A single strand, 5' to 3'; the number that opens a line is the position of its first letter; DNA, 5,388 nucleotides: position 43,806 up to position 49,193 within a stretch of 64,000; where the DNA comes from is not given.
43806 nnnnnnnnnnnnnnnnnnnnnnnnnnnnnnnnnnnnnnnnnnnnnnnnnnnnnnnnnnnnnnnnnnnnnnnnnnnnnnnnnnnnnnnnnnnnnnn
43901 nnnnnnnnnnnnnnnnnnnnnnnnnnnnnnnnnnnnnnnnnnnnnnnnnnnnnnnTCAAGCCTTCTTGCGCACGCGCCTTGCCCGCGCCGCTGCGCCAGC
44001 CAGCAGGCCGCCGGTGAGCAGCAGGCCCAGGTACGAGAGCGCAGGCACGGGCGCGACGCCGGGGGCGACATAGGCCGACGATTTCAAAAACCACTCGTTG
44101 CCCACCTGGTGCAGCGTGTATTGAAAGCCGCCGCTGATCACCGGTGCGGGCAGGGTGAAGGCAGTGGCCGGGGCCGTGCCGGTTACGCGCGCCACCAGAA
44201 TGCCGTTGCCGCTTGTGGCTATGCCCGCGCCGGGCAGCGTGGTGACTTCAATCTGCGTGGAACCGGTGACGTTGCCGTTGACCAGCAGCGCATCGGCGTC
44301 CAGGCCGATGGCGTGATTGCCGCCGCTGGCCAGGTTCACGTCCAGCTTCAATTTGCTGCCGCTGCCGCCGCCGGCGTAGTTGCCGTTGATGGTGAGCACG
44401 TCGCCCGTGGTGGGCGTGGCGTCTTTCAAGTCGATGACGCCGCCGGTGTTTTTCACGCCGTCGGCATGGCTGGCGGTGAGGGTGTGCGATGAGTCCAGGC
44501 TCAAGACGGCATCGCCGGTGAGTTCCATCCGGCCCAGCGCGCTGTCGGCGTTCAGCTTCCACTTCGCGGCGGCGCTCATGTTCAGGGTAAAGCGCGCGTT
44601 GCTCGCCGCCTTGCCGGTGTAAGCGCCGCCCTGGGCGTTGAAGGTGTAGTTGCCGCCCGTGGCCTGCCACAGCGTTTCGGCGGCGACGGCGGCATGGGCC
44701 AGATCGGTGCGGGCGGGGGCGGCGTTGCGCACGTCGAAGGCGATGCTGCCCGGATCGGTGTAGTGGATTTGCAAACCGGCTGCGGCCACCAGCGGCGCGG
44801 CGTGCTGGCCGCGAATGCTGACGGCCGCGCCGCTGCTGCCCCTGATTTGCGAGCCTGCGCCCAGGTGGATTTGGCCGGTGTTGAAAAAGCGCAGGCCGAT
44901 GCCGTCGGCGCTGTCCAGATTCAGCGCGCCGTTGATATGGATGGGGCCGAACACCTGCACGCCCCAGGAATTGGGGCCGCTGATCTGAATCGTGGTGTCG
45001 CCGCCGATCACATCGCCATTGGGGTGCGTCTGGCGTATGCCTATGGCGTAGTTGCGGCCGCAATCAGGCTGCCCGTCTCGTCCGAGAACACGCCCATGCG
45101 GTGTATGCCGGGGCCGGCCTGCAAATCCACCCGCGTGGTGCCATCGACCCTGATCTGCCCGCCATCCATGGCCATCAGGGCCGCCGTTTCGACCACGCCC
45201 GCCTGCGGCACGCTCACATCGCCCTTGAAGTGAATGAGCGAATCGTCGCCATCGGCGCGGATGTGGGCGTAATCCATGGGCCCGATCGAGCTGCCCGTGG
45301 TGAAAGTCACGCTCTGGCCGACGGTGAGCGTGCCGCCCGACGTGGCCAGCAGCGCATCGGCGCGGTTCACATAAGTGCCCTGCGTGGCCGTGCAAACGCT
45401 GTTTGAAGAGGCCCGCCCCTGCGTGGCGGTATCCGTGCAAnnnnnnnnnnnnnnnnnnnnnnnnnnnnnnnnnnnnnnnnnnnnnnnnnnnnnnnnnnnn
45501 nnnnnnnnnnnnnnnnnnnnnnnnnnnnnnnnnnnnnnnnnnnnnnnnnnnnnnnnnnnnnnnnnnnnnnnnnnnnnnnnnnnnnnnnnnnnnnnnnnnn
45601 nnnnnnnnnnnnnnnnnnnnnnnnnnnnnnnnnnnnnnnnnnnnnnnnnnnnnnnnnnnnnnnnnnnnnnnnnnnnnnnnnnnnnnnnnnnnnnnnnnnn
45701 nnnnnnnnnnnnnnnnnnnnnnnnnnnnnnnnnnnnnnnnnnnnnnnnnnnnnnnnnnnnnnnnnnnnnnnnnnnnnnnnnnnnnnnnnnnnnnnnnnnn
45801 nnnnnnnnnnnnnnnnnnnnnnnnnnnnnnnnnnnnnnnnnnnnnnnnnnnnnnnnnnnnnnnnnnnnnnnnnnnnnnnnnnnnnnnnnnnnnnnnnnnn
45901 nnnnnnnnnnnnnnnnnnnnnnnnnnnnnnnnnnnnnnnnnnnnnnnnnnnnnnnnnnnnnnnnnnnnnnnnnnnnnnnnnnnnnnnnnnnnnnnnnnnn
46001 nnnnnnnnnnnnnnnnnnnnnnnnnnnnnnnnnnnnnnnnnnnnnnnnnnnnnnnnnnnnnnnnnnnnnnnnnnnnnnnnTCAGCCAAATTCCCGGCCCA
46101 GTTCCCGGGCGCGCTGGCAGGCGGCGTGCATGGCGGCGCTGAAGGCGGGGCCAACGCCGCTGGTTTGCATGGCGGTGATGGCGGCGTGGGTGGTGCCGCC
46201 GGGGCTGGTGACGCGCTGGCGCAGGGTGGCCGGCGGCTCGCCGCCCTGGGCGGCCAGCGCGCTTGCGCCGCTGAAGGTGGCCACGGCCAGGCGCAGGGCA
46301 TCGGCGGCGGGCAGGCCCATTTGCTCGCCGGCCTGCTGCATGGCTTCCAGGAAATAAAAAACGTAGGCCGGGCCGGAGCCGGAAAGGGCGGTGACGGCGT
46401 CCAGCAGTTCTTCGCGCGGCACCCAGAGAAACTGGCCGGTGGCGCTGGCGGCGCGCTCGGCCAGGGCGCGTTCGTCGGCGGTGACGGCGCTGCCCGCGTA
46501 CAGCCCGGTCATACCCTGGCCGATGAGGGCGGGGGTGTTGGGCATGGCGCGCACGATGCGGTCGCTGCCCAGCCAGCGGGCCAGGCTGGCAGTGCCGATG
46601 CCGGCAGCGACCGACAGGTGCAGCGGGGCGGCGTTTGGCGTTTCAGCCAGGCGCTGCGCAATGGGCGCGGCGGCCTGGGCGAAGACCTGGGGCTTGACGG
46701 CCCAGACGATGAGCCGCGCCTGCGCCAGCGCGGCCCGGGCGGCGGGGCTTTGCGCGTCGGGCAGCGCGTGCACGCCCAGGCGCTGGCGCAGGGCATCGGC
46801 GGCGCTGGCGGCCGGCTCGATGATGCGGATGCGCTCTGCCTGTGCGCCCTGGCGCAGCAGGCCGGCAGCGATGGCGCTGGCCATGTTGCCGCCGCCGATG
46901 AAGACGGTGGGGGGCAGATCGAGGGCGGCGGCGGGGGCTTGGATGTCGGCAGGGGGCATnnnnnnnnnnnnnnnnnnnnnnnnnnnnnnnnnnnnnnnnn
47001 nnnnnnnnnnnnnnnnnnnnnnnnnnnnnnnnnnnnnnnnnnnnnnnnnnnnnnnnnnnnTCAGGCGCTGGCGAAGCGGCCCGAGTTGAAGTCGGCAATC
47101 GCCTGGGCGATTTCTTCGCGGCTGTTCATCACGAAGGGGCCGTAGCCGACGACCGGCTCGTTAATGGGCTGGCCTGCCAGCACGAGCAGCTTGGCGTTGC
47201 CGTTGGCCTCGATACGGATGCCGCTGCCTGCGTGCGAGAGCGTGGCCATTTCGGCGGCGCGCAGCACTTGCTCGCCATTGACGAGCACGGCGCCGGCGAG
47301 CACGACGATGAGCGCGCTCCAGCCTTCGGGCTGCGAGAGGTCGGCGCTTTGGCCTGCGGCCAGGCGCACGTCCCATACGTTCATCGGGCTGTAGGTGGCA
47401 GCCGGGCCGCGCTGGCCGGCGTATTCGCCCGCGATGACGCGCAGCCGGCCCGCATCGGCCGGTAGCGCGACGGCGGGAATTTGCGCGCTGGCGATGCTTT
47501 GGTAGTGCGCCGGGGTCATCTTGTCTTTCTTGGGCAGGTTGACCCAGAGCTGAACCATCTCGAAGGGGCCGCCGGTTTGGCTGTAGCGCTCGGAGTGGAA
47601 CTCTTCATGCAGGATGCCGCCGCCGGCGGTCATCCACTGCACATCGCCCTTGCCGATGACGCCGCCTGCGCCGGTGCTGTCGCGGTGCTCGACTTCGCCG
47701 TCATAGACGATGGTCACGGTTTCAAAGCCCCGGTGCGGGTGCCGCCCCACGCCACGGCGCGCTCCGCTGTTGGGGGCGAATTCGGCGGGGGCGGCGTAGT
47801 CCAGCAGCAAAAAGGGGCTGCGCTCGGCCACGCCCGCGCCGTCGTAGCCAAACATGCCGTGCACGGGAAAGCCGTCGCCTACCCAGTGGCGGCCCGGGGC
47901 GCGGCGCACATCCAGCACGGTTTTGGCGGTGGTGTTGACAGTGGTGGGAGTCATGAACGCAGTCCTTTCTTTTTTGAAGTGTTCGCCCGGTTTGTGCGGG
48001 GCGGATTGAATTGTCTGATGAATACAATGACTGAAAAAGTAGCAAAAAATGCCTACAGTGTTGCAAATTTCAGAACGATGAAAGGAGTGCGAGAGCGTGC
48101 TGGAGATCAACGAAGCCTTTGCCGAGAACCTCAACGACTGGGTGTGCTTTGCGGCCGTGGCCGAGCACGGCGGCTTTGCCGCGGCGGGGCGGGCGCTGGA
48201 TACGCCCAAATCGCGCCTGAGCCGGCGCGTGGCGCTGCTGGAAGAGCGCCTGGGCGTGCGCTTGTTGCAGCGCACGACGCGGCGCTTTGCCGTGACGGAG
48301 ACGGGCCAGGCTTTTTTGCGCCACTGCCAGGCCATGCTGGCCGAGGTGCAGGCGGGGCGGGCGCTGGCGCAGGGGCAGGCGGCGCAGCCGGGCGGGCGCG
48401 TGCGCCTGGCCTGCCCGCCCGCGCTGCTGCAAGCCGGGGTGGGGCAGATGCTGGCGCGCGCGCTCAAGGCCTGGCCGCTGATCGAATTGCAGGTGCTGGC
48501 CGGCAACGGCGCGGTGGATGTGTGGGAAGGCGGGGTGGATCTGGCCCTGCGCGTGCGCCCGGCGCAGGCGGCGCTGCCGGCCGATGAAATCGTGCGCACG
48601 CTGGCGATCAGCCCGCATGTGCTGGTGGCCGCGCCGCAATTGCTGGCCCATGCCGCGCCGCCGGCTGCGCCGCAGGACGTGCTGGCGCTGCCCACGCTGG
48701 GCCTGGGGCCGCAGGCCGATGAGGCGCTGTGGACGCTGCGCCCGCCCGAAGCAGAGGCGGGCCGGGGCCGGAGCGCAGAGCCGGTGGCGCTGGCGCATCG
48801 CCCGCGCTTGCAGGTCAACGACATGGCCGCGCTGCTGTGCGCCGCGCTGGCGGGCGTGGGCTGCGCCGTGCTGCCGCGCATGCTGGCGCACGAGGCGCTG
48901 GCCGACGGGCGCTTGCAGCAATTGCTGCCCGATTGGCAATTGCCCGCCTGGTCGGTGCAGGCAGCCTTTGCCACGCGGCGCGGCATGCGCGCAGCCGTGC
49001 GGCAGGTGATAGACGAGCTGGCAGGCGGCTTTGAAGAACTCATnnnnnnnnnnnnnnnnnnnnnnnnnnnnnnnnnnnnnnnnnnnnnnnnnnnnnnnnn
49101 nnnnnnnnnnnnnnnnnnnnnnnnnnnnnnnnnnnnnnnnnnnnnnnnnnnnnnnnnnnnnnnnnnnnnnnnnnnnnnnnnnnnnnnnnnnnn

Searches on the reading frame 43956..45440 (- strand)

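Call 49: search_protein_families(library=pfam, proteins=[window:43956-45440:-], max_evalue=0.00001)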
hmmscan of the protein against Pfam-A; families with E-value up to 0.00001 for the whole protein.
window:43956-45440:- (494 aa): 1 family
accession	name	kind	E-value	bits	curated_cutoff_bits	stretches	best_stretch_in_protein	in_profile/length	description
PF18883.6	AC_1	-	2.8e-16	59.9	27.1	1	324-443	1-114/114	Autochaperone Domain Type 1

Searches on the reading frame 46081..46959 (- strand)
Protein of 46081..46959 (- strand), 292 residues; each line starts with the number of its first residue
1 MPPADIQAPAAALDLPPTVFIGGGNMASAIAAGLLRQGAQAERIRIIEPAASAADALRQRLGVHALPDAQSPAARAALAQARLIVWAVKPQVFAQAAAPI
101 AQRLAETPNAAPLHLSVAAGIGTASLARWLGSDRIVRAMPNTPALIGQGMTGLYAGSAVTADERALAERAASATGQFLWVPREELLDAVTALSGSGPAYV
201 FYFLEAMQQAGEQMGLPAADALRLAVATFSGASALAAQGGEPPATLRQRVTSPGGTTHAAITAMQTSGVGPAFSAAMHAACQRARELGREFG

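Call 49: search_protein_families(library=pfam, proteins=[window:46081-46959:-], max_evalue=0.00001)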
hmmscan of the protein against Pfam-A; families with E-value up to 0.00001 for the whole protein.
window:46081-46959:- (292 aa): 2 families
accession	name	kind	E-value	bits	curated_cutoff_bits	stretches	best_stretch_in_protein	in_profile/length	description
PF14748.11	P5CR_dimer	-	1.3e-36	125.5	25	1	183-287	1-105/105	Pyrroline-5-carboxylate reductase dimerisation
PF03807.23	F420_oxidored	-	2.6e-11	44.4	21.6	1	20-103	4-82/94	NADP oxidoreductase coenzyme F420-dependent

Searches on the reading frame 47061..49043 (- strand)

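Call 50: search_protein_families(library=pfam, proteins=[window:47061-49043:-], max_evalue=0.00001)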
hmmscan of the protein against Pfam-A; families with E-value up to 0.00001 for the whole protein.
window:47061-49043:- (660 aa): 2 families
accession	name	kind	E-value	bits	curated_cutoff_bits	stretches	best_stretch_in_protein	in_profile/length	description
PF02678.22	Pirin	-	1.4e-31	109.2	26.1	1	403-501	12-108/108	Pirin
PF05726.19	Pirin_C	-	1.9e-30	105.7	27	1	556-657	1-102/103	Pirin C-terminal cupin domain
